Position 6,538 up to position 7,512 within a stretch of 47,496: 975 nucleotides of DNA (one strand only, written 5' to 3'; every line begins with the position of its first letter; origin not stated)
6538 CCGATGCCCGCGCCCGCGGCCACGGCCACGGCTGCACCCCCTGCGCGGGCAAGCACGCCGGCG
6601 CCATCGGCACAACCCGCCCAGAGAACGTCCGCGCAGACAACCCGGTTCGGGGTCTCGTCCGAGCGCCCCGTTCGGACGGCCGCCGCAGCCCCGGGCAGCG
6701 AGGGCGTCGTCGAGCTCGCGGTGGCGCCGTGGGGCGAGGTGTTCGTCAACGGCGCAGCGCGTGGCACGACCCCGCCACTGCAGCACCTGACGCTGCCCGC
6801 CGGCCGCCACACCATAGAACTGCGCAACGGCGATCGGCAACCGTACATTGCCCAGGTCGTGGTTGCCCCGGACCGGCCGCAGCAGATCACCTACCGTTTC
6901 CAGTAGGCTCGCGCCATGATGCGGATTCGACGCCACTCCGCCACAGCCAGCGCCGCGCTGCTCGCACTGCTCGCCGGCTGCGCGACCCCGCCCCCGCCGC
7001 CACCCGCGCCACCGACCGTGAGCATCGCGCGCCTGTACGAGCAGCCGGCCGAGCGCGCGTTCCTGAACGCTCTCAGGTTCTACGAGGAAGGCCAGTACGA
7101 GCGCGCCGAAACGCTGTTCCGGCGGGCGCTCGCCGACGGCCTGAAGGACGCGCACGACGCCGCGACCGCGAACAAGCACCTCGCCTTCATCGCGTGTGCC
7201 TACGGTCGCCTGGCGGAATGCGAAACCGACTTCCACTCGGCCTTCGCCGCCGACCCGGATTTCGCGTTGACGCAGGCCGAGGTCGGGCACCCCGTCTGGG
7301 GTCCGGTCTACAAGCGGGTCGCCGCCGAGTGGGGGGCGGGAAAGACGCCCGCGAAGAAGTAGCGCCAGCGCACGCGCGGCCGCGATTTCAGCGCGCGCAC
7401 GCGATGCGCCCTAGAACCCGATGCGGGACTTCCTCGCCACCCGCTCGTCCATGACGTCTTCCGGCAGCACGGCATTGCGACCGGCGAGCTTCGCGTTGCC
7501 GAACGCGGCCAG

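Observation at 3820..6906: Tandem active kinase / degenerate pseudokinase paralogues, each a single-pass membrane protein with a PEGA ectodomain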

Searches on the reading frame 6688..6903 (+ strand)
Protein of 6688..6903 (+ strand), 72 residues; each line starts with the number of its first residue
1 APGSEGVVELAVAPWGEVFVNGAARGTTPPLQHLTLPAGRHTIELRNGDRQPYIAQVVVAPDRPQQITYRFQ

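Call 75: predict_structure(alignment_id=A3)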
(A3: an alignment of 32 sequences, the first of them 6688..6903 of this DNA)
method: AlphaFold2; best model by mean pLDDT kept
length: 72 residues; sequences in the alignment: 32
mean_pLDDT: 93.0   pTM: 0.80
mean pLDDT of the five models: 93.0, 92.9, 91.0, 90.5, 89.6
residues with pLDDT >= 90: 62; 70-90: 8; 50-70: 1; < 50: 1
segments of 3 or more residues with pLDDT < 50: none
pLDDT, mean of each block of 10 residues (from residue 1): 83 95 92 94 97 97 94 93
secondary structure, 60 per line:
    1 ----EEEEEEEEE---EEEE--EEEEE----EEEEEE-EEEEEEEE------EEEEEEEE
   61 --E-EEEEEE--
elements in order: E5-13 E17-20 E23-27 E32-37 E39-46 E53-60 E65-70

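Call 81: fold_search(model_id=the predicted structure, library=pdb)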
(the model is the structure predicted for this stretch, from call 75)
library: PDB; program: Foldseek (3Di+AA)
matches with E <= 10: 369; with E <= 0.001: 1
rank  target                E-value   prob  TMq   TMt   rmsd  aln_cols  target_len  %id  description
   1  9k1u_B                2.6e-04  1.00  0.67  0.64   3.5        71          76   21  crystal structure of Rtks and Ppka complex (released 2025-10-22)
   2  9k1u_D                1.2e-03  1.00  0.73  0.69   2.7        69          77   20  crystal structure of Rtks and Ppka complex (released 2025-10-22)
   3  2nsm                  3.6e-03  1.00  0.74  0.15   2.0        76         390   17  Crystal structure of the human carboxypeptidase N (Kininase I) catalytic domain (released 2007-04-24)
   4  3mn8_D                6.0e-03  1.00  0.68  0.15   3.0        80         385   15  Structure of Drosophila melanogaster carboxypeptidase D isoform 1B short (released 2010-07-28)
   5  3mn8_A                7.5e-03  1.00  0.68  0.15   3.1        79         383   15  Structure of Drosophila melanogaster carboxypeptidase D isoform 1B short (released 2010-07-28)
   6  3mn8_B                8.3e-03  1.00  0.67  0.15   3.1        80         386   15  Structure of Drosophila melanogaster carboxypeptidase D isoform 1B short (released 2010-07-28)
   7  3mn8_C                8.8e-03  1.00  0.68  0.15   3.0        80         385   15  Structure of Drosophila melanogaster carboxypeptidase D isoform 1B short (released 2010-07-28)
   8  8fia_A                2.0e-02  1.00  0.76  0.04   2.5        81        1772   16  The structure of fly Teneurin self assembly (released 2023-05-03)
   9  7kgz_A                2.2e-02  1.00  0.50  0.07   3.0        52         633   25  FMN-binding beta-glucuronidase from Roseburia hominis (released 2021-11-10)
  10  6hif_Y                2.4e-02  1.00  0.74  0.63   2.4        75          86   11  Kuenenia stuttgartiensis hydrazine dehydrogenase complex (released 2019-04-17)
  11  2xet_B                3.0e-02  1.00  0.63  0.54   3.3        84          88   18  Conserved hydrophobic clusters on the surface of the Caf1A usher C-terminal domain are important for F1 antigen assemb (released 2010-09-22)
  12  7kgz_B                3.2e-02  1.00  0.50  0.07   2.9        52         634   25  FMN-binding beta-glucuronidase from Roseburia hominis (released 2021-11-10)
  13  5z1a                  4.2e-02  0.93  0.42  0.07   8.6        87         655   17  The crystal structure of Bacteroides fragilis beta-glucuronidase in complex with uronic isofagomine (released 2018-12-12)
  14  1qmu_A                4.4e-02  1.00  0.73  0.16   2.1        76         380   12  Duck carboxypeptidase D domain II (released 2000-10-13)
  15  3e8v                  4.4e-02  0.99  0.53  0.48   4.8        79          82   15  Crystal structure of a possible transglutaminase-family protein proteolytic fragment from Bacteroides fragilis (released 2008-09-02)
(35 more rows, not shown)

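Call 92: search_solved_structures(query=A5, max_evalue=10, show_alignments=3)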
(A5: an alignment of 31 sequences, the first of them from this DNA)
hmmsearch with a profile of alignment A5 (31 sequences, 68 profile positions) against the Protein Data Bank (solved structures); distinct sequences matched with E-value up to 10: 3.
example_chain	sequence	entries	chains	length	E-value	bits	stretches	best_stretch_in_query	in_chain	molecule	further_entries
9k1u_D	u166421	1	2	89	0.00073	22.7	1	3-46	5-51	Serine/threonine protein kinase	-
6d0t_A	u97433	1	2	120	0.016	18.4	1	34-68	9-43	BB1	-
9wuc_A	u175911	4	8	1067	0.71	13.2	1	28-59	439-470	bifunctional cytochrome P450/NADPH--P450 reductase | SoP450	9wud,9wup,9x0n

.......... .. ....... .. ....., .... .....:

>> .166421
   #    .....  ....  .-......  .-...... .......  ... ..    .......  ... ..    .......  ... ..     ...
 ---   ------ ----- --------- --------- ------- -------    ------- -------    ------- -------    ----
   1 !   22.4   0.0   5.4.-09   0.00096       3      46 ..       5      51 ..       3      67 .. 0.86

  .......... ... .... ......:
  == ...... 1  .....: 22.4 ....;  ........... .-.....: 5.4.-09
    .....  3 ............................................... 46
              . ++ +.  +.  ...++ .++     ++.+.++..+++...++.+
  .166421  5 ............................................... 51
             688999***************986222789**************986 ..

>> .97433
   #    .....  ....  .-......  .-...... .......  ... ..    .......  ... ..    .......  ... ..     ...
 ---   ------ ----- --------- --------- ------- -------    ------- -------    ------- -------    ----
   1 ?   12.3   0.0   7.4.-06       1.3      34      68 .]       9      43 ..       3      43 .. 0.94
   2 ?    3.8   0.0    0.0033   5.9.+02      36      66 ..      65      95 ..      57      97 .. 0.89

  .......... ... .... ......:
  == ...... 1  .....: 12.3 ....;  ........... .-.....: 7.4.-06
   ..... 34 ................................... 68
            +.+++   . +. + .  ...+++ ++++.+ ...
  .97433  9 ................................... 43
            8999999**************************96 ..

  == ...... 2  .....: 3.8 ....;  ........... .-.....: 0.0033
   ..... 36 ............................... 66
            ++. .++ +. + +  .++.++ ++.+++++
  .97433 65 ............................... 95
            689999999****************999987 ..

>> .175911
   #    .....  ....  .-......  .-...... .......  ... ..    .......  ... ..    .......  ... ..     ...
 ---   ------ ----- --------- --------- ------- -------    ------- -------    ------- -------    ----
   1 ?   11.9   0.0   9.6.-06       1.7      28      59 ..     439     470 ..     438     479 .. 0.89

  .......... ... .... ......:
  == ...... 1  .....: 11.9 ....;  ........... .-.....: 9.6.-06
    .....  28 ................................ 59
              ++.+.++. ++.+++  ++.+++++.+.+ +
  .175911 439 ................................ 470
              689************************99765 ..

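Call 93: search_protein_families(library=pfam, alignment_id=A5, max_evalue=0.01)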
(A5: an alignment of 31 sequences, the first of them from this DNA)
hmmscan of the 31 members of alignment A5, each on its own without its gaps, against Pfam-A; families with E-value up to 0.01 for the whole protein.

A. member 1, seq(68 aa): 2 families
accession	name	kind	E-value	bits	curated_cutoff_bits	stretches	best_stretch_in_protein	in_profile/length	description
PF08308.17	PEGA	-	0.0015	18.9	20.8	1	13-68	14-68/71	PEGA domain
PF21226.3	MalQ_N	-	0.0055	17.5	24.1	1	30-57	65-91/91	MalQ N-terminal beta sandwich domain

B. families by the number of members that match (of 31 scanned): 5 families
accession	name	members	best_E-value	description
PF08308.17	PEGA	28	1.7e-10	PEGA domain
PF13620.12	CarboxypepD_reg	3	0.00022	Carboxypeptidase regulatory-like domain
PF23157.1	DUF7055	1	0.0032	Domain of unknown function (DUF7055)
PF11008.14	DUF2846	1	0.0035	Protein of unknown function (DUF2846)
PF21226.3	MalQ_N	1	0.0055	MalQ N-terminal beta sandwich domain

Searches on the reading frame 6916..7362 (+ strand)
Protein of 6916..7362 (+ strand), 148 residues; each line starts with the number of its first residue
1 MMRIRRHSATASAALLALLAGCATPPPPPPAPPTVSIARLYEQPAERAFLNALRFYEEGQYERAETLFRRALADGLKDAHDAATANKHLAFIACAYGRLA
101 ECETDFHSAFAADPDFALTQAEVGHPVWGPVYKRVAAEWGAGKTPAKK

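Call 4: search_protein_families(library=ncbifam, proteins=[window:6916-7362:+], max_evalue=0.01)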
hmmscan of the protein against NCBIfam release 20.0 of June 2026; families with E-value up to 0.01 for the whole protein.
window:6916-7362:+ (148 aa): 3 families
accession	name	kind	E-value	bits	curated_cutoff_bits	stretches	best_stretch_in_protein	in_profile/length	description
NF038027.1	TssQ_fam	subfamily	3.5e-23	82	65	1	43-137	4-98/100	TssQ family T6SS-associated lipoprotein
TIGR02521.1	type_IV_pilW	equivalog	7.4e-06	25.7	154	1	14-115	4-97/234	type IV pilus biogenesis/stability protein PilW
TIGR03302.1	OM_YfiO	subfamily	0.0032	17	81.4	1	9-70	4-58/239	outer membrane protein assembly factor BamD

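Call 5: search_protein_families(library=pfam, proteins=[window:6916-7362:+], max_evalue=0.01)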
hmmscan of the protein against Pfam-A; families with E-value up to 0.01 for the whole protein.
window:6916-7362:+ (148 aa): 3 families
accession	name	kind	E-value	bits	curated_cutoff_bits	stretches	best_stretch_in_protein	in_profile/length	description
PF07719.23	TPR_2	-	0.00039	20.8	27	0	49-73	5-29/34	Tetratricopeptide repeat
PF13428.12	TPR_14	-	0.0048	17.9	23.5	0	55-75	11-31/44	Tetratricopeptide repeat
PF00515.34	TPR_1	-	0.0099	16.1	27.8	0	55-72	11-28/34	Tetratricopeptide repeat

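Call 22: find_homologous_proteins(query=window:6916-7362:+, max_evalue=0.001)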
Query window:6916-7362:+ (148 aa): 366 proteins with E <= 0.001 among 812 candidates; the best 120 are listed.
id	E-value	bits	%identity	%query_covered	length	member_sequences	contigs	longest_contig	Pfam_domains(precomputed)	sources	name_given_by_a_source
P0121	1.1e-92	326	99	100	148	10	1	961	-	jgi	jgi:tetratricopeptide (TPR) repeat protein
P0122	2.8e-71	256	83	75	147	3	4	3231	-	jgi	jgi:tetratricopeptide (TPR) repeat protein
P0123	3.3e-71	256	82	91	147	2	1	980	-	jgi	jgi:tetratricopeptide (TPR) repeat protein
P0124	2.6e-64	234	72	100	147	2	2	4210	-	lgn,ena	-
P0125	3.9e-64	233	80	75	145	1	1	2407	-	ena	-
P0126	4.2e-64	233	78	77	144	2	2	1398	-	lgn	-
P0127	5.3e-64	233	79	84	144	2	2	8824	-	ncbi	ncbi:MAG: TssQ family T6SS-associated lipoprotein [Burkholderiaceae bacterium]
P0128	5.4e-64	233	80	72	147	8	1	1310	-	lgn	-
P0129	6.5e-64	232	79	75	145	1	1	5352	-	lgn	-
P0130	7.0e-64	232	74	99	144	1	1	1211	-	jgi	jgi:tetratricopeptide (TPR) repeat protein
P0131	7.9e-64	232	78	81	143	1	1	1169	-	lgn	-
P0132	5.3e-63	229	84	71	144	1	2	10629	-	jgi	-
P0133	6.7e-63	229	79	82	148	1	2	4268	-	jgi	jgi:hypothetical protein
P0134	1.0e-62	228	73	93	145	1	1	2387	-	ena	-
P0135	1.6e-62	228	77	74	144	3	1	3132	-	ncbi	-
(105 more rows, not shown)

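Call 31: search_dna_similar(query=window:6916-7362:+, collection=plasmids, mode=protein, max_evalue=0.001, max_rows=30)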
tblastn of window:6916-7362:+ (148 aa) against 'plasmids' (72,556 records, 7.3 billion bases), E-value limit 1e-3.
Records with a match: 3; places in all: 3; records where one place covers at least 80% of the query: 0.
Best place of each record, by identity: <60% 3.
By first word of the organism name: Burkholderia 2; Paraburkholderia 1.
By predicted mobility (MOB-suite, as given by PLSDB): non-mobilizable 3.
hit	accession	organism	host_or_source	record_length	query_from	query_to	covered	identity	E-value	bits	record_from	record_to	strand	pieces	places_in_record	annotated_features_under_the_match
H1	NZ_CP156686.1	Burkholderia stagnalis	Bacterial cells,soils collected in ...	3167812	43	133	61%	38.0%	6e-10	63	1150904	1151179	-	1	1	none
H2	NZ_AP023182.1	Paraburkholderia sp. PGU19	Physopelta gutta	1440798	51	143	63%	32.3%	4e-8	58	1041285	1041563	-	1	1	record has no annotation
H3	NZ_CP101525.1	Burkholderia arboris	mixed culture,soil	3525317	56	133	53%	35.9%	2e-7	56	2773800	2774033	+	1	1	none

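Call 33: get_annotated_region(hit=H1, flank=15000)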
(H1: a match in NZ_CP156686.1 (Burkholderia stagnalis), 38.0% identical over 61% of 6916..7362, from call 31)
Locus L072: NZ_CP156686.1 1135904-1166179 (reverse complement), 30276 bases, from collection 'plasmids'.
description: Burkholderia stagnalis strain YJ-2 plasmid plas1, complete sequence
organism: Burkholderia stagnalis (NCBI taxid 1503054)
taxonomy: Bacteria; Pseudomonadota; Betaproteobacteria; Burkholderiales; Burkholderiaceae; Burkholderia; Burkholderia stagnalis
host: -; source: Bacterial cells,soils collected in Guangdong Province, China; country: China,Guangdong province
typing (MOB-suite, as given by PLSDB): non-mobilizable
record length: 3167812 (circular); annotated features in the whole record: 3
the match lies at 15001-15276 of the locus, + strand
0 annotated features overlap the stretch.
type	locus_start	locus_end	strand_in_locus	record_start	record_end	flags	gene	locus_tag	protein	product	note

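Call 34: get_annotated_region(hit=H3, flank=15000)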
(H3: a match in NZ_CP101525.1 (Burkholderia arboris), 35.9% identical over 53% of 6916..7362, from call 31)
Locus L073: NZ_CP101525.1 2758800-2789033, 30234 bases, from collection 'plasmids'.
description: Burkholderia arboris strain MEC_B345 plasmid pla_1, complete sequence
organism: Burkholderia arboris (NCBI taxid 488730)
taxonomy: Bacteria; Pseudomonadota; Betaproteobacteria; Burkholderiales; Burkholderiaceae; Burkholderia; Burkholderia arboris
host: -; source: mixed culture,soil; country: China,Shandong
typing (MOB-suite, as given by PLSDB): non-mobilizable
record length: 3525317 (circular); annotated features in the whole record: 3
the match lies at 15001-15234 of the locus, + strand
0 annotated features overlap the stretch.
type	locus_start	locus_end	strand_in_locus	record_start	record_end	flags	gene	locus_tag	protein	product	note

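Call 37: search_protein_families(library=ncbifam, proteins=[L073:4300-6657:-, L073:3201-4313:-, L073:7378-11004:-, L073:11006-12325:-, L073:12341-13738:-, L072:13805-14323:-, L072:14857-15309:+, L072:16809-18776:+, L072:4552-7074:-], max_evalue=0.00001)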
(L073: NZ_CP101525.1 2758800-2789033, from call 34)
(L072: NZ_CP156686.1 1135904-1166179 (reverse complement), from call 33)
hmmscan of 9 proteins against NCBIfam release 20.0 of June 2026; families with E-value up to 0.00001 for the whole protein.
L073:4300-6657:- (785 aa): 9 families
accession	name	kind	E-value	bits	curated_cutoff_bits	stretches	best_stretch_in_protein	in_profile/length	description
NF033483.0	PknB_PASTA_kin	equivalog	5.2e-30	105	450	1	40-257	10-207/563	Stk1 family PASTA domain-containing Ser/Thr kinase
NF047741.1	antiphage_MADS6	equivalog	6.2e-27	94.4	460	1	113-310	254-454/612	methylation-associated defense system protein kinase MAD6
NF052427.1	StpK7MSMEG_1200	equivalog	1.6e-21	76.5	900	1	35-260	5-211/601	serine/threonine protein kinase StpK7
NF038150.1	lanthi_synth_IV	equivalog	2.1e-21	76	650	1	51-262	203-400/851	class IV lanthionine synthetase LanL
NF009651.0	PRK13184.1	equivalog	7.1e-14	50.7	839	1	41-205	6-163/932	serine/threonine-protein kinase PknD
NF038151.1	lanthi_synth_III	equivalog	1e-11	44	575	1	103-281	271-452/833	class III lanthionine synthetase LanKC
TIGR03903.1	TOMM_kin_cyc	equivalog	3.9e-10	38.2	705.75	1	102-309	25-240/1267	TOMM system kinase/cyclase fusion protein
NF033442.0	BREX_PglW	equivalog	1.4e-08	32.9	990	1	102-202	555-660/1391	BREX system serine/threonine kinase PglW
NF011463.0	PRK14879.1-4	equivalog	5.4e-07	29.2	188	1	105-202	68-160/237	Kae1-associated kinase Bud32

L073:3201-4313:- (370 aa): 2 families
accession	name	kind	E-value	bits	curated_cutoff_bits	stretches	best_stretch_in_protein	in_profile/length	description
TIGR03363.1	VI_chp_8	equivalog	8.8e-80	269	160.85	1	32-364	3-351/353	type VI secretion system protein TssA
TIGR03362.1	VI_chp_7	equivalog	1.8e-19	70.1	230.1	1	33-158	3-115/476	type VI secretion system protein TssA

L073:7378-11004:- (1208 aa): 2 families
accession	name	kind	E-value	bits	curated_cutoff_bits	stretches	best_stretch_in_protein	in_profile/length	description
TIGR03348.1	VI_IcmF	equivalog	0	1224.4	388.15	1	18-1205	1-1167/1168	type VI secretion system membrane subunit TssM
NF038226.1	IcmF_IVB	equivalog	4.3e-42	144.1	1000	2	228-835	91-634/973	type IVB secretion system protein IcmF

L073:11006-12325:- (439 aa): 34 families (the best 25 are shown)
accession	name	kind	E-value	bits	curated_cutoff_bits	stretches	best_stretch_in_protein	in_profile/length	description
NF005444.0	PRK07033.1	equivalog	5.4e-214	711.1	520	1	3-434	2-432/438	DotU family type VI secretion system protein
NF005999.0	PRK08126.1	subfamily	1.4e-108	363.4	571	1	48-423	60-430/432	hypothetical protein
TIGR03349.1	IV_VI_DotU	subfamily_domain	9.6e-73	244.4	89.95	1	50-257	1-209/211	DotU/TssL family secretion system protein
TIGR03350.1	type_VI_ompA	equivalog_domain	1.1e-48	164.7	139.8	1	287-422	1-136/137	type VI secretion system protein TssL, long form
NF038228.1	IcmH_DotU_IVB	equivalog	1.7e-48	165.2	50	1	45-258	34-246/258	type IVB secretion system protein IcmH/DotU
NF006508.0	PRK08944.1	subfamily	2.5e-36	125.5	259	1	287-424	150-288/304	MotB family protein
NF005445.0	PRK07034.1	equivalog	1.1e-32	113.4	703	1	40-422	132-506/536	hypothetical protein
NF011283.0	PRK14693.1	equivalog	6.4e-30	104.2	686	1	33-420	99-486/552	hypothetical protein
NF006541.1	PRK09038.1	equivalog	5.1e-29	101.7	283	1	286-423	111-248/253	flagellar motor protein MotD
NF053611.1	YiaD_Gzip_OmpA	equivalog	1.7e-23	83.4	175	1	293-423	79-206/206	YiaD family glycine zipper/OmpA-like lipoprotein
NF005382.1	PRK06925.1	equivalog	3.6e-23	83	264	1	300-422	100-222/225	flagellar motor protein MotS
NF005195.1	PRK06667.1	equivalog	6.7e-19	68.6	300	1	290-424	96-236/241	flagellar motor protein MotB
NF006543.0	PRK09039.1-2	equivalog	2.5e-18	67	305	1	313-423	229-347/350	peptidoglycan -binding protein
NF005831.1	PRK07734.1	equivalog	3.7e-18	66.2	301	1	312-425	135-250/250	flagellar motor protein MotB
NF006542.0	PRK09039.1-1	equivalog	2.2e-17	63.3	388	1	318-423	509-624/627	peptidoglycan -binding protein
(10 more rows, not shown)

L073:12341-13738:- (465 aa): 1 family
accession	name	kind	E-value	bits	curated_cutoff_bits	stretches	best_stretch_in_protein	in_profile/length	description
TIGR03353.2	VI_chp_4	equivalog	1.9e-143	478.7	100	1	16-463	1-429/429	type VI secretion system baseplate subunit TssK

L072:13805-14323:- (172 aa): 1 family
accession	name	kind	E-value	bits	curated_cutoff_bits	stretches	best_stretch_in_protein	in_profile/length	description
TIGR03352.1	VI_chp_3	equivalog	9.4e-34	116.2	31.6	1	10-138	6-136/147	type VI secretion system lipoprotein TssJ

L072:14857-15309:+ (150 aa): 1 family
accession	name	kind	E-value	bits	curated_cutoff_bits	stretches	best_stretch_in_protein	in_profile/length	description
NF038027.1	TssQ_fam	subfamily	3.4e-37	127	65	1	48-145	2-99/100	TssQ family T6SS-associated lipoprotein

L072:16809-18776:+ (655 aa): 0 families

L072:4552-7074:- (840 aa): 9 families
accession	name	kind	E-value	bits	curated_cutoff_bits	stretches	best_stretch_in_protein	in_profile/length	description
NF033483.0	PknB_PASTA_kin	equivalog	1.1e-30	107.3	450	1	156-374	10-208/563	Stk1 family PASTA domain-containing Ser/Thr kinase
NF047741.1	antiphage_MADS6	equivalog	7e-28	97.5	460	1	230-428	255-456/612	methylation-associated defense system protein kinase MAD6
NF052427.1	StpK7MSMEG_1200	equivalog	1.9e-21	76.2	900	1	151-429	5-261/601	serine/threonine protein kinase StpK7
NF038150.1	lanthi_synth_IV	equivalog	9.2e-21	73.9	650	1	167-379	203-401/851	class IV lanthionine synthetase LanL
NF009651.0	PRK13184.1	equivalog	3.4e-14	51.8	839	1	157-321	6-163/932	serine/threonine-protein kinase PknD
NF038151.1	lanthi_synth_III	equivalog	1e-11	44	575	1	220-399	272-454/833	class III lanthionine synthetase LanKC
TIGR03903.1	TOMM_kin_cyc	equivalog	3.6e-09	35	705.75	1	218-371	25-186/1267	TOMM system kinase/cyclase fusion protein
NF033442.0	BREX_PglW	equivalog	6.1e-09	34.1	990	1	218-318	555-660/1391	BREX system serine/threonine kinase PglW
NF011463.0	PRK14879.1-4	equivalog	3.1e-06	26.8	188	1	244-318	91-160/237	Kae1-associated kinase Bud32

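Call 38: search_protein_families(library=pfam, proteins=[L073:4300-6657:-, L072:14857-15309:+, L072:16809-18776:+], max_evalue=0.05)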
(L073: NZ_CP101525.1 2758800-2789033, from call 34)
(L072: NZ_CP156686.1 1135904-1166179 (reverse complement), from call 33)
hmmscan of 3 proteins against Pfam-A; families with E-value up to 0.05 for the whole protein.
L073:4300-6657:- (785 aa): 5 families
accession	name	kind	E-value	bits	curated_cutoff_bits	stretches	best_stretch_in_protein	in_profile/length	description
PF00069.31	Pkinase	-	5.8e-28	98.4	31.7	1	41-259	3-198/263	Protein kinase domain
PF07714.23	PK_Tyr_Ser-Thr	-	1.3e-17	64.5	23.1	1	40-261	2-208/258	Protein tyrosine and serine/threonine kinase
PF01636.29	APH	-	0.00025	21.3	23.2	0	177-217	171-210/239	Phosphotransferase enzyme family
PF03109.22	ABC1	-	0.00069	19.3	22.9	1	123-204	136-216/244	ABC1 atypical kinase-like domain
PF06293.20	Kdo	-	0.036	13.9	21.3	0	152-206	115-173/207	Lipopolysaccharide kinase (Kdo/WaaP) family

L072:14857-15309:+ (150 aa): 2 families
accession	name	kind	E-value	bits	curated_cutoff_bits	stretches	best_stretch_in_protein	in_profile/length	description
PF13428.12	TPR_14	-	0.02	16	23.5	0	53-89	2-38/44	Tetratricopeptide repeat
PF07719.23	TPR_2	-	0.048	14.3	27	0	91-122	2-33/34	Tetratricopeptide repeat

L072:16809-18776:+ (655 aa): 2 families
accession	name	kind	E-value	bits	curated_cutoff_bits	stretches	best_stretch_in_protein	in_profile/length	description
PF08450.18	SGL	-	2.5e-07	31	26.3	1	191-243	184-236/246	SMP-30/Gluconolactonase/LRE-like region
PF01436.27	NHL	-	0.0066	16.9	20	0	192-207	3-18/28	NHL repeat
